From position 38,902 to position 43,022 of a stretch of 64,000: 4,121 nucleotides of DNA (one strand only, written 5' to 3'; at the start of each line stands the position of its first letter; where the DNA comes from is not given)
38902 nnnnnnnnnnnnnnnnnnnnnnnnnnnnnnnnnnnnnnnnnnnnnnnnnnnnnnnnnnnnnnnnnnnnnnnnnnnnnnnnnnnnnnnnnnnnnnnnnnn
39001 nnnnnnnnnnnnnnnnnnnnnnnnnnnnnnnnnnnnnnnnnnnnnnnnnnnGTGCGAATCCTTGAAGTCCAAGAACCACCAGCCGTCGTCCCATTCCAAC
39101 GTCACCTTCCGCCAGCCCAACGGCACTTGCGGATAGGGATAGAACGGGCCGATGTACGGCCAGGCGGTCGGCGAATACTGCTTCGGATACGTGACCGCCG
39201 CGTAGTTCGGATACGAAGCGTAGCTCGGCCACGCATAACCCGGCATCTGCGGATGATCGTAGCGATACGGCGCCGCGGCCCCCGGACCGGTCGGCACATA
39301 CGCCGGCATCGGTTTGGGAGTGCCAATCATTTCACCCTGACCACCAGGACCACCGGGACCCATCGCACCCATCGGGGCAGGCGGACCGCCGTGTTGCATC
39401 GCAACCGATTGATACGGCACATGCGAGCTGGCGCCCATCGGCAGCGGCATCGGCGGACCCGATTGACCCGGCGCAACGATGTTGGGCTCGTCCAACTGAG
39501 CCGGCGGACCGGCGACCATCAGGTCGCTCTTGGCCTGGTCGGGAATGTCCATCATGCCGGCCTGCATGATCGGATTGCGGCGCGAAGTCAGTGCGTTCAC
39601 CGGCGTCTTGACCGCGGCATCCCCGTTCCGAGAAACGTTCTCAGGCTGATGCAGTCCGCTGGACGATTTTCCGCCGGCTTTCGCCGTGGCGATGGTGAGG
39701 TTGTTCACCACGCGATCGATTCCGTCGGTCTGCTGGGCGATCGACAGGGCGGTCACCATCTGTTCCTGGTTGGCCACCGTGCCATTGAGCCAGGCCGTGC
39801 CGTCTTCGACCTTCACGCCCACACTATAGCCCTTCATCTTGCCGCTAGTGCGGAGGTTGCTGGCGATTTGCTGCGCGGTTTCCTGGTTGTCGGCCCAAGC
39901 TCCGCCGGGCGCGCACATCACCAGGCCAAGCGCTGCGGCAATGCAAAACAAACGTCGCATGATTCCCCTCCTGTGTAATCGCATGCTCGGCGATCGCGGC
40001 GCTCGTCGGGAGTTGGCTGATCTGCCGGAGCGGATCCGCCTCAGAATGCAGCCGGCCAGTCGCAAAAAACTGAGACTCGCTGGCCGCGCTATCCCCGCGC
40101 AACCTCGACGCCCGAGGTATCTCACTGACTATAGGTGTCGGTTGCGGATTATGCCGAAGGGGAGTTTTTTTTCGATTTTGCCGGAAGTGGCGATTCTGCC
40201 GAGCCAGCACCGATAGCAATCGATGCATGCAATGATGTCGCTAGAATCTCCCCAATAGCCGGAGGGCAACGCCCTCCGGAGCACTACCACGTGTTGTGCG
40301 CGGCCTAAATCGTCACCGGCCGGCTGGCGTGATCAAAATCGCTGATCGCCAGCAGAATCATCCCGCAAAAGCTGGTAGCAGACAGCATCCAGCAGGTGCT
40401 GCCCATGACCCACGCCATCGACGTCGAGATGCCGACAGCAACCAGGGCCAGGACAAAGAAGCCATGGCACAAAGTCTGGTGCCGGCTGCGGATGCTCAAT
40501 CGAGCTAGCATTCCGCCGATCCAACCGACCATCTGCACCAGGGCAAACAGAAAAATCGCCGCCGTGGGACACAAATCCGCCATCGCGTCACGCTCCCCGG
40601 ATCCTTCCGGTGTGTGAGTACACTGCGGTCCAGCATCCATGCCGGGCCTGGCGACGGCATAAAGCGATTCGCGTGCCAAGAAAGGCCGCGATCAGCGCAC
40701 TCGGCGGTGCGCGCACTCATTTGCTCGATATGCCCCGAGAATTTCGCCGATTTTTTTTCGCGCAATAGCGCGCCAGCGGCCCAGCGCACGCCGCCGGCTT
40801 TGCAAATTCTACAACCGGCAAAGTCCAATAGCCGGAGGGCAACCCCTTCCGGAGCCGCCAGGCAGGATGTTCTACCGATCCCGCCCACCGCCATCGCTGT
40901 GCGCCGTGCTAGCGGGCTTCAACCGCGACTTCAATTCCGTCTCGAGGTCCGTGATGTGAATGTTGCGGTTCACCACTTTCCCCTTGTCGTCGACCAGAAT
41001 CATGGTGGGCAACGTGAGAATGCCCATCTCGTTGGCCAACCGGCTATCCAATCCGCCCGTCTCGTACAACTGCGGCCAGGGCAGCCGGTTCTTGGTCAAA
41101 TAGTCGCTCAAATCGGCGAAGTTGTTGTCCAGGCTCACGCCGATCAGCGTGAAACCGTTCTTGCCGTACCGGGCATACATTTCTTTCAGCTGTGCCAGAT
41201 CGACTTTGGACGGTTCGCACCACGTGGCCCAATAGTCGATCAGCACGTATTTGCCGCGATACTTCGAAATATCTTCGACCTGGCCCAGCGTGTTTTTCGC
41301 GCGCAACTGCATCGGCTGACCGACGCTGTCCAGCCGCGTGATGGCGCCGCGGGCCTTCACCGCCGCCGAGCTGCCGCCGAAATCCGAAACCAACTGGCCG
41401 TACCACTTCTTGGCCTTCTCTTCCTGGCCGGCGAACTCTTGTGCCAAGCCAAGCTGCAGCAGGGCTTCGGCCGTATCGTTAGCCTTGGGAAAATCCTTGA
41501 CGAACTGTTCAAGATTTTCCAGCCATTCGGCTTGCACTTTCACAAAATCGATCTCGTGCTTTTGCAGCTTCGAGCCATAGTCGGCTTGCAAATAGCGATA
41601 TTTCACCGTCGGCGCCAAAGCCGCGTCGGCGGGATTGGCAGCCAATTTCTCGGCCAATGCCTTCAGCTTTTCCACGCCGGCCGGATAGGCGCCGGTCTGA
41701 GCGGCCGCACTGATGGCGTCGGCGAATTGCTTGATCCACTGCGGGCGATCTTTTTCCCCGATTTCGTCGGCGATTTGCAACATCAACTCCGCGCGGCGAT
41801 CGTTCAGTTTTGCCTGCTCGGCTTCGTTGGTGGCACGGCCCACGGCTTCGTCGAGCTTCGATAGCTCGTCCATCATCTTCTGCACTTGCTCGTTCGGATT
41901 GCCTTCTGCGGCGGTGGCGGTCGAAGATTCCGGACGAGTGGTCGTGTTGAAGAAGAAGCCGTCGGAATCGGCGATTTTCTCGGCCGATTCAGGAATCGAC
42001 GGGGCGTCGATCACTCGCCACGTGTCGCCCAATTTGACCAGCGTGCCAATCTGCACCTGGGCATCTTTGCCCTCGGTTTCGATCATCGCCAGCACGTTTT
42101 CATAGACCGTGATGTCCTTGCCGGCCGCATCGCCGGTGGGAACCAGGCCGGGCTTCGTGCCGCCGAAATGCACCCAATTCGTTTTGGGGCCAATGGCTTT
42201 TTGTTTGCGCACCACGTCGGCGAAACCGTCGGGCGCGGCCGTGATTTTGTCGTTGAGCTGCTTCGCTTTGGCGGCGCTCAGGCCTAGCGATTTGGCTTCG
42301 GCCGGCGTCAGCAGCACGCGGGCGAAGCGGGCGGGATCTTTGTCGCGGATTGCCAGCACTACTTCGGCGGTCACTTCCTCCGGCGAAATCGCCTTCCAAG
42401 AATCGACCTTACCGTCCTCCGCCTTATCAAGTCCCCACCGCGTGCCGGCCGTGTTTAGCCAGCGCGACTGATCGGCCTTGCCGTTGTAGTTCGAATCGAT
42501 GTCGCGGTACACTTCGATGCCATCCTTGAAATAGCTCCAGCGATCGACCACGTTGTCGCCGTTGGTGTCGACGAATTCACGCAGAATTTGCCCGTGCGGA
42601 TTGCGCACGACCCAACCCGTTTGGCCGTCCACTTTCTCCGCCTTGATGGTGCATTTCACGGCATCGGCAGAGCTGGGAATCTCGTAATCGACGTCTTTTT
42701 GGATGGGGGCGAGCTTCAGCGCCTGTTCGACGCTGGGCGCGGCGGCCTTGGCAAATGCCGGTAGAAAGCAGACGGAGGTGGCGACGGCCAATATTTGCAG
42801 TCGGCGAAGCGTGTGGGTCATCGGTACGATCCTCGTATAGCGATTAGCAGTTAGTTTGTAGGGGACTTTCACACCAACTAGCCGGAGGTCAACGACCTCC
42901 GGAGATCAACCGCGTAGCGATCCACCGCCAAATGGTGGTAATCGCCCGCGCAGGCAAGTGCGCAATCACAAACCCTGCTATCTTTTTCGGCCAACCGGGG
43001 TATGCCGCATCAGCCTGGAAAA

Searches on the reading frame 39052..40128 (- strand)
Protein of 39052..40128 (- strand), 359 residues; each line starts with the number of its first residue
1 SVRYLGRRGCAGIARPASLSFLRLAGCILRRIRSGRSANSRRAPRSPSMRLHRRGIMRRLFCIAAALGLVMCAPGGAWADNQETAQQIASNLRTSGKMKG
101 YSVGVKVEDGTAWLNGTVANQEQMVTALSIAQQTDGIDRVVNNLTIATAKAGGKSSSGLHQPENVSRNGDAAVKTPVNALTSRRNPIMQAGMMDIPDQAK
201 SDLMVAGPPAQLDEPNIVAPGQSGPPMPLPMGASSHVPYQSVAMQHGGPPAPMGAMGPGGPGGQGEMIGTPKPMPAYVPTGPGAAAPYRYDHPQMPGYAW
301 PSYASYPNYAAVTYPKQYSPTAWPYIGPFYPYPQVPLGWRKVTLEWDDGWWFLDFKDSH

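Call 84: search_protein_families(library=pfam, max_evalue=0.001, proteins=[window:39052-40128:-])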
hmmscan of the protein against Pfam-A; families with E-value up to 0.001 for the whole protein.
window:39052-40128:- (359 aa): 1 family
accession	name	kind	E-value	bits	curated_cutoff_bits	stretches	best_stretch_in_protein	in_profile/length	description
PF04972.22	BON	-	1.4e-11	44.9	27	1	82-147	3-68/69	BON domain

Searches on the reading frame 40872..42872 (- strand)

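Call 27: search_protein_families(library=pfam, max_evalue=0.01, proteins=[window:40872-42872:-])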
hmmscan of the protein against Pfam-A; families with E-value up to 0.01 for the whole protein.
window:40872-42872:- (666 aa): 6 families
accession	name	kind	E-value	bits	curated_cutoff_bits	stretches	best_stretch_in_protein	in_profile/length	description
PF13905.12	Thioredoxin_8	-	3.4e-16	59.8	27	1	540-633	1-94/94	Thioredoxin-like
PF00578.27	AhpC-TSA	-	1.5e-14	54.5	26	1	523-634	8-122/124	AhpC/TSA family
PF08534.16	Redoxin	-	7.9e-12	45.6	26.6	1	525-640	13-135/148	Redoxin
PF00255.25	GSHPx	-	8.5e-06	25.7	27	1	523-579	4-59/108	Glutathione peroxidase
PF00085.26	Thioredoxin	-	0.0011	19.4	23.5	0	539-584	17-61/103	Thioredoxin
PF13174.12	TPR_6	-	0.0012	19.8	26.3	0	469-500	1-32/33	Tetratricopeptide repeat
